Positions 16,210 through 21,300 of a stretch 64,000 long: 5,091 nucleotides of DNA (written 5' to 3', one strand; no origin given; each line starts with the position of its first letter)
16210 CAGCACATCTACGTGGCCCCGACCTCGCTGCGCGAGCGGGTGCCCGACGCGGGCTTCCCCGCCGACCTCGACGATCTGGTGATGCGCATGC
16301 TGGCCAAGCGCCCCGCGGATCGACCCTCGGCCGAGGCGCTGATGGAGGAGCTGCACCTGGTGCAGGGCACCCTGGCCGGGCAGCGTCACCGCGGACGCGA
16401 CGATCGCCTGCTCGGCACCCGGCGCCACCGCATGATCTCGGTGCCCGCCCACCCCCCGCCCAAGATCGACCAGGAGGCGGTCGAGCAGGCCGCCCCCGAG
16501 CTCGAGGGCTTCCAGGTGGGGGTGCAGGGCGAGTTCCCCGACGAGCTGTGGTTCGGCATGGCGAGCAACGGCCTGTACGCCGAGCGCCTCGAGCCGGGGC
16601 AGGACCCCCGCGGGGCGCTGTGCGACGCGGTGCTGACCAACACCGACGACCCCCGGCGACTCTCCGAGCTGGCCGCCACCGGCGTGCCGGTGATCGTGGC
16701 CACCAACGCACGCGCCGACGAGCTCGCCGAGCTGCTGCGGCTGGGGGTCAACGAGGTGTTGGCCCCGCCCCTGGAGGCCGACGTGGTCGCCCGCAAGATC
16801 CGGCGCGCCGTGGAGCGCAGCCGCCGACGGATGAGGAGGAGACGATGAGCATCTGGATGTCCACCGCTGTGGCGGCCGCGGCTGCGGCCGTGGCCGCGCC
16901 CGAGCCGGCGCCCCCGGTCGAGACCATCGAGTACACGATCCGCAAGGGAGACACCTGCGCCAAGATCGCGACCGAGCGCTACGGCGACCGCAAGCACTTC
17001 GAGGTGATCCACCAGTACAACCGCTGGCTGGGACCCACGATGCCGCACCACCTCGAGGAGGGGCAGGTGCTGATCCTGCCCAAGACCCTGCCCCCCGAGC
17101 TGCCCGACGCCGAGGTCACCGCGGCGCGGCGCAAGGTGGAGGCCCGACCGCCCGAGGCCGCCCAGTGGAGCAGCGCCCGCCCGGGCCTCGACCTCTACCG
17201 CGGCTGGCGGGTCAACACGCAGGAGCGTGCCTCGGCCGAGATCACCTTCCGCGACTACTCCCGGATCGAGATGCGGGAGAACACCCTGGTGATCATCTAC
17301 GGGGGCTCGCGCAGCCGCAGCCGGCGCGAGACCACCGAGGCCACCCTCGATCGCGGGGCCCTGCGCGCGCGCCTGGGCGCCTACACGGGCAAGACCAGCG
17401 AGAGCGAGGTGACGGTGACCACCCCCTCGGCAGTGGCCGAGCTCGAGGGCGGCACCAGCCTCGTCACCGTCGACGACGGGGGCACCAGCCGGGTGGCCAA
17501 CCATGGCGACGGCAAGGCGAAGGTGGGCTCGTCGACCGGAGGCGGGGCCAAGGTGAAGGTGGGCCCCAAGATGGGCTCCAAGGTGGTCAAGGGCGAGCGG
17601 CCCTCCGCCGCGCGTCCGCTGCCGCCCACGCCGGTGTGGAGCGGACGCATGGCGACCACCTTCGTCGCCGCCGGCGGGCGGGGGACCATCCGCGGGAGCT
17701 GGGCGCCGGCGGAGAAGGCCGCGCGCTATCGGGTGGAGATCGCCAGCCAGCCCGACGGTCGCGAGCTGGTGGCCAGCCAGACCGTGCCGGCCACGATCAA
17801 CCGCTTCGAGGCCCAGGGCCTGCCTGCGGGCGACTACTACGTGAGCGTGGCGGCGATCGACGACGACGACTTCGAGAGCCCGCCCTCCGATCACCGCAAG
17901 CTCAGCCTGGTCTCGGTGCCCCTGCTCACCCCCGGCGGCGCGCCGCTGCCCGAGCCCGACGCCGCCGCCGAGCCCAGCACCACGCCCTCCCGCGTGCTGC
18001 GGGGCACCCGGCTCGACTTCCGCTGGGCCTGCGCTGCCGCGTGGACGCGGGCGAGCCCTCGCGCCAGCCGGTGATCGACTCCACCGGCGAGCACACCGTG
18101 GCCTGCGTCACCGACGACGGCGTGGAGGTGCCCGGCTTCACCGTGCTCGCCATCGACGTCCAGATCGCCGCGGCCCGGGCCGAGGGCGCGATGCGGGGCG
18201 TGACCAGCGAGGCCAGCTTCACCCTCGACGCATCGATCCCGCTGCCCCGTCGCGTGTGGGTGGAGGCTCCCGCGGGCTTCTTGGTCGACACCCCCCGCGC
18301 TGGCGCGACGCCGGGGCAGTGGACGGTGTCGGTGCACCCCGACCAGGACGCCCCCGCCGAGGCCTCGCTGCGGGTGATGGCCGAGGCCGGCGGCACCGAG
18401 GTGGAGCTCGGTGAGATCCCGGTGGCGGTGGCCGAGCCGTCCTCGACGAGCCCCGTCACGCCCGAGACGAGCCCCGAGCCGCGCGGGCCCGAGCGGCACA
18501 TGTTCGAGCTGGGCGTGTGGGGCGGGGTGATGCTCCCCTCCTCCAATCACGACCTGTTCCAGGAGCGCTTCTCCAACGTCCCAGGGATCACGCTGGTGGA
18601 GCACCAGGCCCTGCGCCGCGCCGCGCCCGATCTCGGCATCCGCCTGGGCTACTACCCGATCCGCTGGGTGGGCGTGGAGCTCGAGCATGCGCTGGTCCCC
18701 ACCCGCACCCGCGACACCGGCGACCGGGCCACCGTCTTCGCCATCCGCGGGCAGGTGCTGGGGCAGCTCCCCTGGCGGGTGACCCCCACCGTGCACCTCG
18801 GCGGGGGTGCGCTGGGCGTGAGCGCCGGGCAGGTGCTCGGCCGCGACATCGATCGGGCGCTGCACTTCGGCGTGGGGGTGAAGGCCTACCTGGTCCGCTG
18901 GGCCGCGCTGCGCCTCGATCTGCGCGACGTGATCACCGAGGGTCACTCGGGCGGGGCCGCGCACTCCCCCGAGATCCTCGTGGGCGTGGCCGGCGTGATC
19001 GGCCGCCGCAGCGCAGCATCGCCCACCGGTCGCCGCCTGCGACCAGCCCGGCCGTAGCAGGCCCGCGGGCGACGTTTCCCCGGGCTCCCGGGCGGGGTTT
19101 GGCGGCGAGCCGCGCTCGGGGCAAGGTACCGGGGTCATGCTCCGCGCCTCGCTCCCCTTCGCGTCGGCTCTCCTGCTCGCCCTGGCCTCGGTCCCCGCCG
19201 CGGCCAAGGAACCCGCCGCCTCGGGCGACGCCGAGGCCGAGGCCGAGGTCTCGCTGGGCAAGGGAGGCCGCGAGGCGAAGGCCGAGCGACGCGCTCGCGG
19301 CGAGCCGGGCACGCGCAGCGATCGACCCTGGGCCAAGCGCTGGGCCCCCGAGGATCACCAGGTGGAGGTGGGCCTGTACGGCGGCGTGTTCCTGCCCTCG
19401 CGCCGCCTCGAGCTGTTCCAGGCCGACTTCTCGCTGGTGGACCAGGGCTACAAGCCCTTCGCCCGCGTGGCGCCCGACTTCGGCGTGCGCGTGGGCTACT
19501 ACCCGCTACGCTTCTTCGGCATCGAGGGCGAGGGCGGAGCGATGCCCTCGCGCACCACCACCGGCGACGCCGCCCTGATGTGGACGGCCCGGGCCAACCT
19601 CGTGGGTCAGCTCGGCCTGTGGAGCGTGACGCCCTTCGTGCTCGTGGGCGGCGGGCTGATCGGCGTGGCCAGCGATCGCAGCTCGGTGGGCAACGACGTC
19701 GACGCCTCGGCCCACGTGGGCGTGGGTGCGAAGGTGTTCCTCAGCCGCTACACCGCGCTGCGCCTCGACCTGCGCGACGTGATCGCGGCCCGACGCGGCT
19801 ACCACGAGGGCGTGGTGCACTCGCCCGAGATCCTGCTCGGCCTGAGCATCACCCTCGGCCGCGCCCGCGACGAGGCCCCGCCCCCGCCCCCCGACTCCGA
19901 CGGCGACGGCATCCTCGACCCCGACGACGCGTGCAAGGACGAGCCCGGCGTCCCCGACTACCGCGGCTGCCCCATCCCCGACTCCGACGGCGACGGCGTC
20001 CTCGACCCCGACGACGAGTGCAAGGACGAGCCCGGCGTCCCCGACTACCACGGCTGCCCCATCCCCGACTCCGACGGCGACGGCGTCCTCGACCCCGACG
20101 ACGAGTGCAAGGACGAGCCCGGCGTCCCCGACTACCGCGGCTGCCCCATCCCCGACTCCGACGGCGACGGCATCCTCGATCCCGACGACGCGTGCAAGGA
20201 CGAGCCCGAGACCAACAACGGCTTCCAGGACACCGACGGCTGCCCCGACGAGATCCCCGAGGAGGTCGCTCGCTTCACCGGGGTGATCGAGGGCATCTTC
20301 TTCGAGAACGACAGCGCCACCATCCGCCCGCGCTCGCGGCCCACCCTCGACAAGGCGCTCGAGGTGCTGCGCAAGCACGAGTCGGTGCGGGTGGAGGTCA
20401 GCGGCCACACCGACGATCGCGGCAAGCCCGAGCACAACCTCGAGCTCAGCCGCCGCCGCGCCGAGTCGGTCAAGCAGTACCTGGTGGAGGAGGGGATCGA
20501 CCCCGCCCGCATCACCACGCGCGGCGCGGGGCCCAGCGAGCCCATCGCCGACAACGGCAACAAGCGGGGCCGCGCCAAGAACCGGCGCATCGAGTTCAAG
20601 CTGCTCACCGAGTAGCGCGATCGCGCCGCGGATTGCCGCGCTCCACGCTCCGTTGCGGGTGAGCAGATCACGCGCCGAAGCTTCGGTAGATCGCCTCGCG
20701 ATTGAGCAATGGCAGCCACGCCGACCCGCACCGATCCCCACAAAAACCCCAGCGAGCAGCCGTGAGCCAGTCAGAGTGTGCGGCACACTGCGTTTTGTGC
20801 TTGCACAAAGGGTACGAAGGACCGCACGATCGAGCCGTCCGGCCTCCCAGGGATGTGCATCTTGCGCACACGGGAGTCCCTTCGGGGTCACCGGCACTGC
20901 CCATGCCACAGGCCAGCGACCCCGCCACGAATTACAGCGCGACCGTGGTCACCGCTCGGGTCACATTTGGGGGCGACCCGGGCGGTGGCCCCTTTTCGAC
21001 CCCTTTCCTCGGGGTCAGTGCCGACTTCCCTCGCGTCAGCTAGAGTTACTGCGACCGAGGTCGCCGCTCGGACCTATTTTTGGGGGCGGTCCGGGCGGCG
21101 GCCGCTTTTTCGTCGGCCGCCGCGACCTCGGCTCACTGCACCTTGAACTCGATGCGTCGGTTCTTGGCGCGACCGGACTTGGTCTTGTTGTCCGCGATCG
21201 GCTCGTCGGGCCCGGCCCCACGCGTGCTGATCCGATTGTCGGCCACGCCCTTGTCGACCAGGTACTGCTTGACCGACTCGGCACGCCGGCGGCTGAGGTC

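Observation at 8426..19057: Composite signalling island: Hpt + receiver + sigma-54 activator, divergent from DUF481 outer-membrane protein / PAS-HK / HAMP adenylate cyclase / Ser-Thr kinase / LysM-FecR-beta-barrel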

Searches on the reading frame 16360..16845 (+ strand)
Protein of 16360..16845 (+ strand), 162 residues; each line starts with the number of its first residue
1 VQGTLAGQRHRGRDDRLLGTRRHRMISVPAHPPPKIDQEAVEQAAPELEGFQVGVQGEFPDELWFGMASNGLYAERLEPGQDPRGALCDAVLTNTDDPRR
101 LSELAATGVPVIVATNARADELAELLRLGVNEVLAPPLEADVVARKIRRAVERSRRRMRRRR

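Call 65: search_protein_representatives(protein=window:16360-16845:+)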
Query: 162 residues. Proteins with E-value up to 0.001 (for the whole library): 64; up to 1e-10: 12; up to 1e-30: 3. The best 64 are listed.
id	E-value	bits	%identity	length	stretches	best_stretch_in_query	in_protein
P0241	1.2e-61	223.7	98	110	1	53-162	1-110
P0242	3.5e-54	199.4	62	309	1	1-161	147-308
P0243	5.0e-36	140.5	54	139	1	25-160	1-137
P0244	1.1e-19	87.4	43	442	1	2-157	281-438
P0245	3.5e-19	85.8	41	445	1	2-156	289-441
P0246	6.8e-18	81.6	48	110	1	53-162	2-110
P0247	1.8e-17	80.2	40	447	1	3-155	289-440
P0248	5.8e-17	78.5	39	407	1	6-157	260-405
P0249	1.1e-13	67.9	38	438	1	3-160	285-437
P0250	2.5e-13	66.7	36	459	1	2-161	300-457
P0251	8.5e-13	65.0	41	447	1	20-157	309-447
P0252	3.0e-11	60.0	36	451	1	2-162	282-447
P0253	2.7e-10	56.9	35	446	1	4-157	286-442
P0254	3.1e-09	53.4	40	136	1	60-159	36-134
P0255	3.3e-09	53.3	38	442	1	13-156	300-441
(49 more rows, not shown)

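Call 93: find_encoding_contigs(protein=P0255, flank=10000, max_places=1)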
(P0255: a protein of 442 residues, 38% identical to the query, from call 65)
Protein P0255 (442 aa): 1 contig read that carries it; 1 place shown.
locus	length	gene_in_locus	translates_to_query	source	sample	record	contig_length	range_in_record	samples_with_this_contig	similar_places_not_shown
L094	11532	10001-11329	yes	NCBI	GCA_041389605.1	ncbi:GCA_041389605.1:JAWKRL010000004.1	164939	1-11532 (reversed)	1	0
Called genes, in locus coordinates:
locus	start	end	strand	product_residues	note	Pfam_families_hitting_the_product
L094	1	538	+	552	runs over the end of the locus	PF00089:Trypsin, PF13365:Trypsin_2 (weak), PF01839:FG-GAP (faint), PF13517:FG-GAP_3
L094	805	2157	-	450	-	-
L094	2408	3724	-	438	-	PF00364:Biotin_lipoyl, PF25997:BSH_YhbJ (weak), PF02817:E3_binding, PF00198:2-oxoacid_dh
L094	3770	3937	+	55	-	-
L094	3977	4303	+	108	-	PF05099:TerB (faint)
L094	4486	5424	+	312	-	PF04338:DUF481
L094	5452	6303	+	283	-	PF05552:MS_channel_1st_1, PF00924:MS_channel_2nd, PF21082:MS_channel_3rd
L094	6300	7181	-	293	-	PF00069:Pkinase, PF03109:ABC1 (faint), PF07714:PK_Tyr_Ser-Thr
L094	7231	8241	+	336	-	PF13557:Phenol_MetA_deg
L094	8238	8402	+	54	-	-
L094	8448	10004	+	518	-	PF00672:HAMP (weak), PF00211:Guanylate_cyc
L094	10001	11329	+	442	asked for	PF00069:Pkinase, PF07714:PK_Tyr_Ser-Thr, PF01636:APH (faint)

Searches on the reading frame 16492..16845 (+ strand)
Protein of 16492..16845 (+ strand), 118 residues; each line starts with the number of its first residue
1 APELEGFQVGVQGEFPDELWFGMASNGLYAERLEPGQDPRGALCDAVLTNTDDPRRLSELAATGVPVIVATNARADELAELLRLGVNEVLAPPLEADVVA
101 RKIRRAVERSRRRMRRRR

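Call 53: search_solved_structures(query=A6, max_evalue=10, show_alignments=2)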
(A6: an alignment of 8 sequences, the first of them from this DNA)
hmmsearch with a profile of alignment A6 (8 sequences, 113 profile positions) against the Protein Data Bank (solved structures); distinct sequences matched with E-value up to 10: 70 (the best 60 are shown).
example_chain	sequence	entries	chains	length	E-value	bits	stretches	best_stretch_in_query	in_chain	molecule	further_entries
3eod_A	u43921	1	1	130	1.6e-05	28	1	18-93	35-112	Protein hnr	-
7l9c_A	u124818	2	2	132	1.7e-05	28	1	18-93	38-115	Regulator of RpoS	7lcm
6z4c_A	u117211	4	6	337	7.6e-05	25.9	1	18-92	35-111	Regulator of RpoS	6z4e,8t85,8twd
9g86_A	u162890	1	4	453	0.00021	24.4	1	59-108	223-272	Response regulator PleD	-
9g85_A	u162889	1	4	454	0.00021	24.4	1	59-108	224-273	Response regulator PleD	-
1w25_A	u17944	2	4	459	0.00022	24.4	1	59-108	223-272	STALKED-CELL DIFFERENTIATION CONTROLLING PROTEIN | RESPONSE REGULATOR PLED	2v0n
2wb4_A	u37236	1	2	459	0.00022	24.4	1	59-108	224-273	DIGUANYLATE CYCLASE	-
6od1_A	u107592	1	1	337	0.0004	23.5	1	18-92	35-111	Regulator of RpoS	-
2zay_A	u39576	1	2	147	0.0046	20.1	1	52-105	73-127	Response regulator receiver protein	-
4uhj_A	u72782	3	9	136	0.0073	19.5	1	38-108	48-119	TRANSCRIPTIONAL REGULATORY PROTEIN CPXR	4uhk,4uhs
4n0p_A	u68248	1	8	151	0.0086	19.2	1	51-100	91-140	Pilus assembly protein CpaE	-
5x5j_A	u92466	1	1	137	0.048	16.9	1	20-109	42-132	AdeR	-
5xjp_A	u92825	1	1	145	0.056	16.6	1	20-109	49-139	AdeR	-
4myr_A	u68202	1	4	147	0.08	16.1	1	49-105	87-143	CpaE2 pilus assembly protein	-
3cg0_A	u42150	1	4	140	0.085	16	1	17-108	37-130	Response regulator receiver modulated diguanylate cyclase with PAS/PAC sensor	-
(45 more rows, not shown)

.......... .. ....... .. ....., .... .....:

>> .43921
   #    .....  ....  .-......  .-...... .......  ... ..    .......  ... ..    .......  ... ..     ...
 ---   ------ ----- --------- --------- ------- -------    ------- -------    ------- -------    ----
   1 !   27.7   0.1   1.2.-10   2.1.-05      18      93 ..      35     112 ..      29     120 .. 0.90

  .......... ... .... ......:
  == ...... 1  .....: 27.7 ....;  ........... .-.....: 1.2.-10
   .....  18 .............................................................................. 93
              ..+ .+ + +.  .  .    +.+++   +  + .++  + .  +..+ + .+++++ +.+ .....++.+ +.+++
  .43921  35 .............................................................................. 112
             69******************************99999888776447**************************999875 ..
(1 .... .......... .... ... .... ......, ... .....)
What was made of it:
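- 15520..16848 (+): Soluble Hanks-type Ser/Thr kinase with a C-terminal pseudo-receiver (about 16492-16845). The PDB profile hit to RssB has E 1.6e-5 (call 53).
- On Receiver domain, kinase tail: PDB profile E 1.6e-5 to RssB (call 53).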

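Call 54: search_protein_families(library=pfam, alignment_id=A6, max_evalue=1)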
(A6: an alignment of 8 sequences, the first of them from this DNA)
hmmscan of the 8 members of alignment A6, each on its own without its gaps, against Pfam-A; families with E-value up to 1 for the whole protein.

A. member 1, seq(114 aa): 4 families
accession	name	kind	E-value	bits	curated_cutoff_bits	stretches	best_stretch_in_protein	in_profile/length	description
PF13692.12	Glyco_trans_1_4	-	0.0099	16.6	27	1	53-104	93-141/142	Glycosyl transferases group 1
PF13524.12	Glyco_trans_1_2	-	0.015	15.7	25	1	51-112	65-123/144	Glycosyl transferase-like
PF00534.26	Glycos_transf_1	-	0.031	14.3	26.4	1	53-111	109-164/172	Glycosyl transferases group 1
PF00072.30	Response_reg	-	0.13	12.8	30.2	1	20-98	28-109/111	Response regulator receiver domain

B. families by the number of members that match (of 8 scanned): 13 families
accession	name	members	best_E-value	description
PF00072.30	Response_reg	3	7.2e-05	Response regulator receiver domain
PF13692.12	Glyco_trans_1_4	3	0.0099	Glycosyl transferases group 1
PF00534.26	Glycos_transf_1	2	0.031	Glycosyl transferases group 1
PF24151.2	ArlX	1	0.0035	ArlX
PF02579.22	Nitro_FeMo-Co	1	0.01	Dinitrogenase iron-molybdenum cofactor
PF13524.12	Glyco_trans_1_2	1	0.015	Glycosyl transferase-like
PF21332.3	AmiR_N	1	0.049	AmiR, N-terminal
PF11784.13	DUF3320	1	0.055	Protein of unknown function (DUF3320)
PF12401.13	FhaA_N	1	0.094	FhaA, N-terminal domain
PF16968.11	TadZ_N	1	0.13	Pilus assembly protein TadZ N-terminal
PF22993.4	SAM_EPH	1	0.19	Ephrin receptor 1 SAM domain-like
PF25591.1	LRV_2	1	0.22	Leucine Rich Repeat Variant domain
PF17595.7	DUF5491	1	0.32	Family of unknown function (DUF5491)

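Call 88: predict_structure(alignment_id=A8)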
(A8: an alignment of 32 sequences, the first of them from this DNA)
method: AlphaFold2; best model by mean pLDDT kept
length: 118 residues; sequences in the alignment: 32
mean_pLDDT: 94.6   pTM: 0.87
mean pLDDT of the five models: 94.6, 94.0, 93.8, 93.8, 92.5
residues with pLDDT >= 90: 110; 70-90: 4; 50-70: 2; < 50: 2
segments of 3 or more residues with pLDDT < 50: none
pLDDT, mean of each block of 10 residues (from residue 1): 78 97 97 96 98 96 98 93 96 96 97 93
secondary structure, 60 per line:
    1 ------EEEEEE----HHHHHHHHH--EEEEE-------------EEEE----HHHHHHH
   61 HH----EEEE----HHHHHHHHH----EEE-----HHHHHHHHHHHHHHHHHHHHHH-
elements in order: E7-12 H17-25 E28-32 E46-49 H54-62 E67-70 H75-83 E88-90 H96-117
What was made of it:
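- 15520..16848 (+): Tail: AF2 pLDDT 94.6 (call 88).
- On Receiver domain, kinase tail: AF2 pLDDT 94.6 (call 88).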

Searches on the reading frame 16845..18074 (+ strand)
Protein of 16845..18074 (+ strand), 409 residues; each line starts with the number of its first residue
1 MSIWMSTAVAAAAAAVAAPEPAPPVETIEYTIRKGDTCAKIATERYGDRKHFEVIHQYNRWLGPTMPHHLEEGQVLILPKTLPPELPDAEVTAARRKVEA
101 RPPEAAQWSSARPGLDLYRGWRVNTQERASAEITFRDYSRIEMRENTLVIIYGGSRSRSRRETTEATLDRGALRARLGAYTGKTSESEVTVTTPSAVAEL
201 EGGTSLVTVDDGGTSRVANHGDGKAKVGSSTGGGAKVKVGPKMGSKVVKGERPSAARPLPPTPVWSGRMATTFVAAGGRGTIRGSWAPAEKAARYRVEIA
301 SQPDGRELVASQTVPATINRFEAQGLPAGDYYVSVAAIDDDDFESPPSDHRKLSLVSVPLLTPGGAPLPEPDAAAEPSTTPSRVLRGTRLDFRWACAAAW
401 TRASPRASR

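Call 7: search_protein_families(library=pfam, proteins=[window:16845-18074:+], max_evalue=0.01)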
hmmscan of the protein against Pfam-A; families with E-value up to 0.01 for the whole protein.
window:16845-18074:+ (409 aa): 2 families
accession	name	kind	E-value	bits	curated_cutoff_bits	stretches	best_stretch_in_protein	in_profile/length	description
PF04773.18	FecR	-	4.9e-08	33.8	24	1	122-217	2-89/97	FecR protein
PF01476.26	LysM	-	0.0028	18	20.9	0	30-79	1-43/43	LysM domain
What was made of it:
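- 16845..19057 (+): LysM-FecR-(Ig-like)-beta-barrel outer-membrane protein gene, interrupted by a 1-nt deletion at about 18012-18023 (frames 16845-18074 and about 18021-19057). FecR PF04773 33.8 bits, LysM weak (call 7).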

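Call 8: search_protein_families(library=ncbifam, proteins=[window:16845-18074:+], max_evalue=0.01)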
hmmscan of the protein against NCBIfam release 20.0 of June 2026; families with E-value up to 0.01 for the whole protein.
window:16845-18074:+ (409 aa): 2 families
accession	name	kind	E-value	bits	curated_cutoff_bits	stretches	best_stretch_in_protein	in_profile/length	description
NF008399.0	PRK11198.1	equivalog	1.5e-05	25.4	134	1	26-80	94-147/149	peptidoglycan-binding protein LysM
NF047849.1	Lsa33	exception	8.5e-05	21.9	420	1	120-221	60-160/310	surface adhesin Lsa33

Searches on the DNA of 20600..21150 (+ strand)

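Call 95: search_rna_families(source=window, start=20600, end=21150, threshold=evalue, max_evalue=1)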
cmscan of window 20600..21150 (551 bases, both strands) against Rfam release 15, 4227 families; matches with E-value up to 1: 0.
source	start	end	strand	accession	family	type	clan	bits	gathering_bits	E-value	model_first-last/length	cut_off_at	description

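Call 97: build_rna_model(alignment_id=A2)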
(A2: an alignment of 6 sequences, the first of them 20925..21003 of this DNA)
Model R1 built from alignment A2 (6 sequences, 82 columns); structure: RNAalifold consensus.
model positions 76; base pairs 16; branch points 0; effective number of sequences 1.77; information 0.744 bits per position. Calibrated on 0.2 Mb of random sequence (short: E-values are rough).
structure used (alignment columns):
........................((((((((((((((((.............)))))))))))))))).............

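Call 98: search_with_rna_model(model_id=R1, sources=[window, L001, L007, L008, L009, L010, L011, L012, L013, L014, L017, L019, L093, L094, L095], max_evalue=1)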
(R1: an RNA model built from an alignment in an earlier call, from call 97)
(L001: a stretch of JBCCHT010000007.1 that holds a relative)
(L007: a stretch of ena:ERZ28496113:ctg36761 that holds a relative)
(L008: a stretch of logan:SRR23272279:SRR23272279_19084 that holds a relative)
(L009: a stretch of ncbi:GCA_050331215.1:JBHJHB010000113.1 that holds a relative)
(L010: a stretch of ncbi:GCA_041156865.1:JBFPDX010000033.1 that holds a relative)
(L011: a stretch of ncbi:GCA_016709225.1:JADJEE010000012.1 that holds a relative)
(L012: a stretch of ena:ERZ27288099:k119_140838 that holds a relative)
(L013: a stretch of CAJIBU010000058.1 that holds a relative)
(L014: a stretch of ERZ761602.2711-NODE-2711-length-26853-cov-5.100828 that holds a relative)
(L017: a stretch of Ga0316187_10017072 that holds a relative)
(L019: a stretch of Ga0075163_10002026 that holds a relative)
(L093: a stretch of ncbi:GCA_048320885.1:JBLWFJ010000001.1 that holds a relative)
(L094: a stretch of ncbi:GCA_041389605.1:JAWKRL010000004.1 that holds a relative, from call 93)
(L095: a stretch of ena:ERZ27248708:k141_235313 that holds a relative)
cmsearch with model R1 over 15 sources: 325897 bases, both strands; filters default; matches with E-value up to 1: 15.
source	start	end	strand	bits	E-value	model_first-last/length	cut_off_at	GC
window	21040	21115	+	93.2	9.7e-22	1-76/76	no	0.66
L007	17361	17436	+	92.4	1.6e-21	1-76/76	no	0.67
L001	17136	17210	+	91.3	3.1e-21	1-76/76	no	0.64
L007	17283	17360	+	89.2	1e-20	1-76/76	no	0.64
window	20926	21002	+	88.3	1.9e-20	1-76/76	no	0.68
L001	17058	17135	+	87.9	2.3e-20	1-76/76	no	0.65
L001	17153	17198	-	25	0.00073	20-66/76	no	0.76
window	20945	20990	-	21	0.0082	20-66/76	no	0.74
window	21057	21103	-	20.8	0.0095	20-66/76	no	0.74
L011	1084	1157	-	19.1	0.027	1-76/76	no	0.69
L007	17302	17348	-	18.7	0.034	20-66/76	no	0.68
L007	17378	17424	-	18.1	0.047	20-66/76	no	0.79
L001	17067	17141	-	17.3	0.081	1-76/76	no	0.68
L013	12608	12678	-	15.6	0.22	1-76/76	no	0.75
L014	16233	16295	+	15.6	0.22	1-76/76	no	0.71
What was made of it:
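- Tried and rejected: A covariance model finds no further copies (call 98).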
